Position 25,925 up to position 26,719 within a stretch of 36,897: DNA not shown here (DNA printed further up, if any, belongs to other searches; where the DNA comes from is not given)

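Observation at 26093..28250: Split CARF sensor + PIN nuclease (+ overlapping HAD phosphatase) with no cyclase or cas genes in sight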

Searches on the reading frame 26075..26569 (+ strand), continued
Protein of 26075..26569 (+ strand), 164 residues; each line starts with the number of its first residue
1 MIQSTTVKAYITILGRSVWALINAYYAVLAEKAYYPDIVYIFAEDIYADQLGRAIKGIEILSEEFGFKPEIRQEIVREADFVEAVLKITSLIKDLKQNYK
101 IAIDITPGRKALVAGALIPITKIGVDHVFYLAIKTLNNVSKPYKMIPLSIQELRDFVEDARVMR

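Call 51: search_solved_structures(query=A2, max_evalue=1, show_alignments=2)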
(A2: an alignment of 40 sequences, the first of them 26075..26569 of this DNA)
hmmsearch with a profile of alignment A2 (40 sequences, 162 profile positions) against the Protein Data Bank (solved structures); distinct sequences matched with E-value up to 1: 13.
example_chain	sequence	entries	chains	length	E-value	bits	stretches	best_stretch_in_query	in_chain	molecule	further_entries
3ugm_A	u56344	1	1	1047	4.8e-08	36.4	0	29-109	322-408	TAL effector AvrBs3/PthA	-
6jw5_A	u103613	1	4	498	2.1e-05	27.8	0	28-90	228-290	TAL effector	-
6jw0_A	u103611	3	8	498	3.1e-05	27.2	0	28-90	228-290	TAL effector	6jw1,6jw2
9snk_B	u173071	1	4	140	0.066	16.4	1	44-101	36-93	YjlC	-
9jxw_A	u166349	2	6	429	0.081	16.1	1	20-129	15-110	PIN domain-containing protein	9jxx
9pxk_E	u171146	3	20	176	0.083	16.1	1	44-101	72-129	NDH-2 membrane coupling protein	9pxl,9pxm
8t64_A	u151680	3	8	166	0.14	15.3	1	50-126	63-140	Cam1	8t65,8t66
8htw_A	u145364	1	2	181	0.15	15.2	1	6-122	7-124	CRISPR system ring nuclease SSO2081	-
7ygh_A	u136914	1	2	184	0.2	14.8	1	6-123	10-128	CRISPR system ring nuclease SSO2081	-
7yhl_A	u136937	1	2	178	0.21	14.8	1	7-123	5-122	CRISPR system ring nuclease SSO2081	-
7z55_AAA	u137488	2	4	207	0.35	14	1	6-120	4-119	CRISPR-associated protein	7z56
2dbf_A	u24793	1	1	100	0.37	14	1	52-102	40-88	Nuclear factor NF-kappa-B p105 subunit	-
7ygl_A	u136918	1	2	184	0.99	12.6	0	7-123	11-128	CRISPR system ring nuclease SSO2081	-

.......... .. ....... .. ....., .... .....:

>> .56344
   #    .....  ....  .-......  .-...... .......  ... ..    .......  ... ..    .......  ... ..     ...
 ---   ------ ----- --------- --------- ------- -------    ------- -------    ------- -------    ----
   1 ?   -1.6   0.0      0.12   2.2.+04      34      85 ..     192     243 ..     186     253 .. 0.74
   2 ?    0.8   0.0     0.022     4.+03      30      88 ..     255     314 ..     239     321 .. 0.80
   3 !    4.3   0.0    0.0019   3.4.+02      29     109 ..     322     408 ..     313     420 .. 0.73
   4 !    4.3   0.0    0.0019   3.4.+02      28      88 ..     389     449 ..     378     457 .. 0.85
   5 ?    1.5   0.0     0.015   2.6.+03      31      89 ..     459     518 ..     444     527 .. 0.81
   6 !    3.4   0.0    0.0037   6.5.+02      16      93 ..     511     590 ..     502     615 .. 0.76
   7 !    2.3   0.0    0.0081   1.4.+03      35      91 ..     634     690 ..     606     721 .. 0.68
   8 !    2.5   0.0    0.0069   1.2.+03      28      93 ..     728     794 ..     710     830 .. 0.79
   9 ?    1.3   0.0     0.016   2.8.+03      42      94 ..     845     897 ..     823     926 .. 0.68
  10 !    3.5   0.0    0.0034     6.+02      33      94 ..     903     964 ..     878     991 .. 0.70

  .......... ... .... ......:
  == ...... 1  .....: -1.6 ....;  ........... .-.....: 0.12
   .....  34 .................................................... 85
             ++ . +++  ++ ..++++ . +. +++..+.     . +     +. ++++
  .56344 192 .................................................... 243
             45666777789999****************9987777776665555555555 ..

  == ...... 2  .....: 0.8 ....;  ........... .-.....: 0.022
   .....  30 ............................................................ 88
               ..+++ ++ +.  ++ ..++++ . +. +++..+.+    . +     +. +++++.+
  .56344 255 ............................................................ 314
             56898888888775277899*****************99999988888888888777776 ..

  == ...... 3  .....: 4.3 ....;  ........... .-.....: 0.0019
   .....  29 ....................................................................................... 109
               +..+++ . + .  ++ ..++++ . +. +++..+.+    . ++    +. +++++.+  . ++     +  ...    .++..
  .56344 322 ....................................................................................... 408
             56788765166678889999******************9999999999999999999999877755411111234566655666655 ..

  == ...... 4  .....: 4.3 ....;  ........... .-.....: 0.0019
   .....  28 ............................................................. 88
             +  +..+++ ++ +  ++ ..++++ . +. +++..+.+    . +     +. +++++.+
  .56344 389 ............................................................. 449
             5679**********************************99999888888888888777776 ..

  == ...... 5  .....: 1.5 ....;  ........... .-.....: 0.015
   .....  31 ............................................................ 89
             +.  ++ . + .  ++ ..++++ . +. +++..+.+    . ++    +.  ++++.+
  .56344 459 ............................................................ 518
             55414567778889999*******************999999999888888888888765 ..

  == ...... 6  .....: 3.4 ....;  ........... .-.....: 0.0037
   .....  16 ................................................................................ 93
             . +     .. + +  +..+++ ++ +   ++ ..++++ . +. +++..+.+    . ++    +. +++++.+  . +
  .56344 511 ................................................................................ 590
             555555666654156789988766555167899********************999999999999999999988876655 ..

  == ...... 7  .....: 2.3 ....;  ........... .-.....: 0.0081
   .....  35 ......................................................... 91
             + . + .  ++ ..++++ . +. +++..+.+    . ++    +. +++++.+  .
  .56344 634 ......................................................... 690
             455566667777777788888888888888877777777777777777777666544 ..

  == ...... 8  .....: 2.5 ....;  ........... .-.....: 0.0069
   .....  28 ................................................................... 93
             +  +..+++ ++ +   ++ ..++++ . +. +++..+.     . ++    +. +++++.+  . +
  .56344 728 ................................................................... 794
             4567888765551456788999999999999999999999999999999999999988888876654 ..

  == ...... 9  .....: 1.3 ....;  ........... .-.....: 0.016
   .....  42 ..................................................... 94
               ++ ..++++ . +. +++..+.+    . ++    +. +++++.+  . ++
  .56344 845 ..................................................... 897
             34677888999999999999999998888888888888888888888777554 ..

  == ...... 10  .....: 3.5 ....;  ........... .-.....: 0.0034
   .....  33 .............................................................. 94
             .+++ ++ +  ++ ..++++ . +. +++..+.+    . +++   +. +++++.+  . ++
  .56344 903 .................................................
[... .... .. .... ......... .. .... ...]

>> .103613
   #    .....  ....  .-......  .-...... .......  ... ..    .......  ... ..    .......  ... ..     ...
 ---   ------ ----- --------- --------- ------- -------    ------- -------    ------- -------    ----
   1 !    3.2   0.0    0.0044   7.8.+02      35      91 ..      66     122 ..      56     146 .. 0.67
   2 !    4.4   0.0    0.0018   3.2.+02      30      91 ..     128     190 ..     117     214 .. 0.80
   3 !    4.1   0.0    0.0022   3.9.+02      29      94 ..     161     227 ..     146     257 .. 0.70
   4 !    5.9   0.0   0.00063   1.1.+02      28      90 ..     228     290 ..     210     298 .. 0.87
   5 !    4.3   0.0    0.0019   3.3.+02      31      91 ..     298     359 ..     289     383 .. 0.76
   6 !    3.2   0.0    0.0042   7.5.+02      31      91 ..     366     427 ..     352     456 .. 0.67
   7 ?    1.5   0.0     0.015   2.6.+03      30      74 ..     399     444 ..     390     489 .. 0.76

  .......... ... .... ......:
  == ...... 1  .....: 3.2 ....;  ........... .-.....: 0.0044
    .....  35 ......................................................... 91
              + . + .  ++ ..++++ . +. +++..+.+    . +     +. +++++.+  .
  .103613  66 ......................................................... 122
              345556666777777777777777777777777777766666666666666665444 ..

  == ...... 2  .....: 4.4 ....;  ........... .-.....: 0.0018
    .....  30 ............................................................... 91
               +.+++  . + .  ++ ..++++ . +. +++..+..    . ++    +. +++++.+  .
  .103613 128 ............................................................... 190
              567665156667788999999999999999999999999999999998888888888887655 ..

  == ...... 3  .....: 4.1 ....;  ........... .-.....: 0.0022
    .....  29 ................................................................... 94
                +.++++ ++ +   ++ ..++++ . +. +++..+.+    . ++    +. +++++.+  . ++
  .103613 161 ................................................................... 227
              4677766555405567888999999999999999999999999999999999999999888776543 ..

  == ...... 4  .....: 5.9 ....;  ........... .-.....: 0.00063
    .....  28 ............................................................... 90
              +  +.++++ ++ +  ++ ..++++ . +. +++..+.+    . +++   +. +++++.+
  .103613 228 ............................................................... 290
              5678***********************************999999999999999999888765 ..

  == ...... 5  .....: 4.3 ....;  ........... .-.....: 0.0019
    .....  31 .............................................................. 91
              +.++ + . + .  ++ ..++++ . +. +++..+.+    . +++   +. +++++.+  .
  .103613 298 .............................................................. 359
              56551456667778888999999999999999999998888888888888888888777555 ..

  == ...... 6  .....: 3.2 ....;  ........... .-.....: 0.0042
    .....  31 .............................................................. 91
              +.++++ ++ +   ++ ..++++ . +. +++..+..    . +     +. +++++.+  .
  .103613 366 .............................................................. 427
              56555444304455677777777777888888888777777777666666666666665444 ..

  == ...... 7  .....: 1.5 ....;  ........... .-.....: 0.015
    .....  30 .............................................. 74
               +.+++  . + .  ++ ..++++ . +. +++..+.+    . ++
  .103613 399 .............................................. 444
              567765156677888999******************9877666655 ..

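Call 63: search_protein_families(library=pfam, proteins=[L077:5478-6083:-, L067:8991-9644:+, L062:4107-8405:-, L042:13222-14124:-, L077:9710-10504:+, L043:9535-9996:+, L031:7512-8285:+, L027:6749-7483:+, L068:12034-13029:+, L074:12765-14321:-], max_evalue=0.001)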
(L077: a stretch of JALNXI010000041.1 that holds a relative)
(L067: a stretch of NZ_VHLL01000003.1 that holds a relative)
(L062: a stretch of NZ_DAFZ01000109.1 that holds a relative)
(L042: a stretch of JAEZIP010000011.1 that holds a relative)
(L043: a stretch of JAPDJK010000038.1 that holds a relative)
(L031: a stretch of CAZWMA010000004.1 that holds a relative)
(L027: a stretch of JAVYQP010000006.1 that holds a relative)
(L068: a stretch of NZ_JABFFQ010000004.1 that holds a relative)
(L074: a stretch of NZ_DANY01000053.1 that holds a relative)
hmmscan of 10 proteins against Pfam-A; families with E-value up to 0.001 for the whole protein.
L077:5478-6083:- (201 aa): 3 families
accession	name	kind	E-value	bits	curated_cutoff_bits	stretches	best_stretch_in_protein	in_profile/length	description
PF12728.13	HTH_17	-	1.9e-11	44.5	27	1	151-199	1-49/51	Helix-turn-helix domain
PF20213.3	DUF6573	-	5.4e-11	43.1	27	1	26-135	15-138/138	Family of unknown function (DUF6573)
PF21531.3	Rv2175c_wHTH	-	0.00024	21.4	27.1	0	150-185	14-49/57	DNA-binding protein Rv2175c, wHTH domain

L067:8991-9644:+ (217 aa): 0 families

L062:4107-8405:- (1432 aa): 9 families
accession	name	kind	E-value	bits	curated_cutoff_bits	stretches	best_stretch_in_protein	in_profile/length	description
PF13646.12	HEAT_2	-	5.9e-125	408.3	27.7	17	1349-1419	15-87/88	HEAT repeats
PF03130.22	HEAT_PBS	-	2.5e-49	160.5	20.9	2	1319-1345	1-27/27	PBS lyase HEAT-like repeat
PF00514.29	Arm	-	1.9e-38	129.7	20.6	0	1330-1359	8-37/41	Armadillo/beta-catenin-like repeat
PF02985.28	HEAT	-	4.2e-36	120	23.5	0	1130-1153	4-27/31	HEAT repeat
PF13513.12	HEAT_EZ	-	4.5e-24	84.9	27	0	1302-1329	27-54/55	HEAT-like repeat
PF12717.13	Cnd1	-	4e-12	46.9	26.4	0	776-817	17-57/162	non-SMC mitotic condensation complex subunit 1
PF24714.1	TOR1L1_N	-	3.9e-09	36.7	43.3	0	1068-1168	84-172/281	TORTIFOLIA1 N-terminal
PF11791.14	Aconitase_B_N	-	2.7e-05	24.6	25.8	0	650-684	82-116/153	Aconitate B N-terminal domain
PF25767.1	ARM_TBCD_2nd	-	3.9e-05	23.6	29.7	0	450-485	70-105/245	Tubulin-specific chaperone D-like, ARM repeats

L042:13222-14124:- (300 aa): 0 families

L077:9710-10504:+ (264 aa): 3 families
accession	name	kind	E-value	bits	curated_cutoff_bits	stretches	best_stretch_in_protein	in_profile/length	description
PF07786.18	HGSNAT_cat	-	4.4e-75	252.5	22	1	20-246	1-222/222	Heparan-alpha-glucosaminide N-acetyltransferase, catalytic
PF01757.29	Acyl_transf_3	-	1.6e-09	37.7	31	1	23-134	3-103/326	Acyltransferase domain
PF10129.15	OpgC_C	-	8e-05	22.1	21.4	0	20-119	1-92/358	OpgC protein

L043:9535-9996:+ (153 aa): 1 family
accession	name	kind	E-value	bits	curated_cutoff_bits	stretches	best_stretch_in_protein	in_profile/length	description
PF10050.14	DUF2284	-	4.4e-33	114.8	25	1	8-138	2-139/161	Predicted metal-binding protein (DUF2284)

L031:7512-8285:+ (257 aa): 2 families
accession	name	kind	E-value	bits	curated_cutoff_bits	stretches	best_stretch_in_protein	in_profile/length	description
PF19810.5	HFX_2341_N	-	1.9e-25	90.1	30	1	14-135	1-120/120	HFX_2341-like, N-terminal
PF22665.2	DUF6293_C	-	1.2e-14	55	27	1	156-247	2-100/101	DUF6293 C-terminal winged helix domain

L027:6749-7483:+ (244 aa): 2 families
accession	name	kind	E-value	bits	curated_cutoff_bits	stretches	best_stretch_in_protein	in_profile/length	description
PF19810.5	HFX_2341_N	-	7.7e-14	52.6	30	1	19-138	3-117/120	HFX_2341-like, N-terminal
PF22665.2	DUF6293_C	-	1.5e-07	32.3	27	1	154-242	1-100/101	DUF6293 C-terminal winged helix domain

L068:12034-13029:+ (331 aa): 0 families

L074:12765-14321:- (518 aa): 3 families
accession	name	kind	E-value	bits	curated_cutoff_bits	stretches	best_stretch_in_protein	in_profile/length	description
PF13382.11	Adenine_deam_C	-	3.3e-53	180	27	1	363-510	18-168/169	Adenine deaminase C-terminal domain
PF01979.26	Amidohydro_1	-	1.4e-29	103.9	25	1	29-306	2-344/345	Amidohydrolase family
PF07969.17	Amidohydro_3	-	3.3e-12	47.1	29.7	2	253-299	407-455/472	Amidohydrolase family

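Call 64: search_protein_families(library=padloc, proteins=[L031:7512-8285:+, L043:9535-9996:+], max_evalue=0.01)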
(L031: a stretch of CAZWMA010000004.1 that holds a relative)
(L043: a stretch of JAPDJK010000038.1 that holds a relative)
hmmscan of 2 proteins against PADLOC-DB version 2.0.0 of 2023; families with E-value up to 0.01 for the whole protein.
L031:7512-8285:+ (257 aa): 22 families
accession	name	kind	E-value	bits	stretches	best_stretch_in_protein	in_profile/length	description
PDLC01847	CARF3--CARF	-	1e-48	164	1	9-247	1-234/239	-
PDLC01861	CARF3--CARF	-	1.3e-31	107.9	1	11-250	4-258/260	-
PDLC01869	CARF3--CARF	-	5.4e-25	86.5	1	9-246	1-263/266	-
PDLC01877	CARF3--CARF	-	3.9e-14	51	1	9-243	1-245/252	-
PDLC01879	CARF3--CARF_TM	-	6.7e-13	46.8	1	6-246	11-218/222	-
PDLC01876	CARF3--CARF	-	3.7e-12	44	1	15-137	6-137/277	-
PDLC01871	CARF3--CARF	-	3.6e-10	37.8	1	13-176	4-168/261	-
PDLC01878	CARF3--CARF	-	9.4e-10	36.5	1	11-246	3-264/268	-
PDLC01866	CARF3--CARF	-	4.4e-09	34.6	1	14-130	2-112/207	-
PDLC01862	CARF3--CARF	-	8e-09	33.3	1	14-178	3-164/233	-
PDLC01868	CARF3--CARF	-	1.8e-08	32.3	1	14-119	3-106/218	-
PDLC01860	CARF3--CARF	-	7.7e-08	30.7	1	14-131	2-122/210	-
PDLC01846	CARF3--CARF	-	4.4e-07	27.6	1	14-118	2-113/289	-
PDLC01849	CARF3--CARF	-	1.7e-06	25.9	1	20-125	9-113/197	-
PDLC01865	CARF3--CARF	-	3.8e-06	24.7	1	53-242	51-208/215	-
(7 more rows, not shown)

L043:9535-9996:+ (153 aa): 0 families
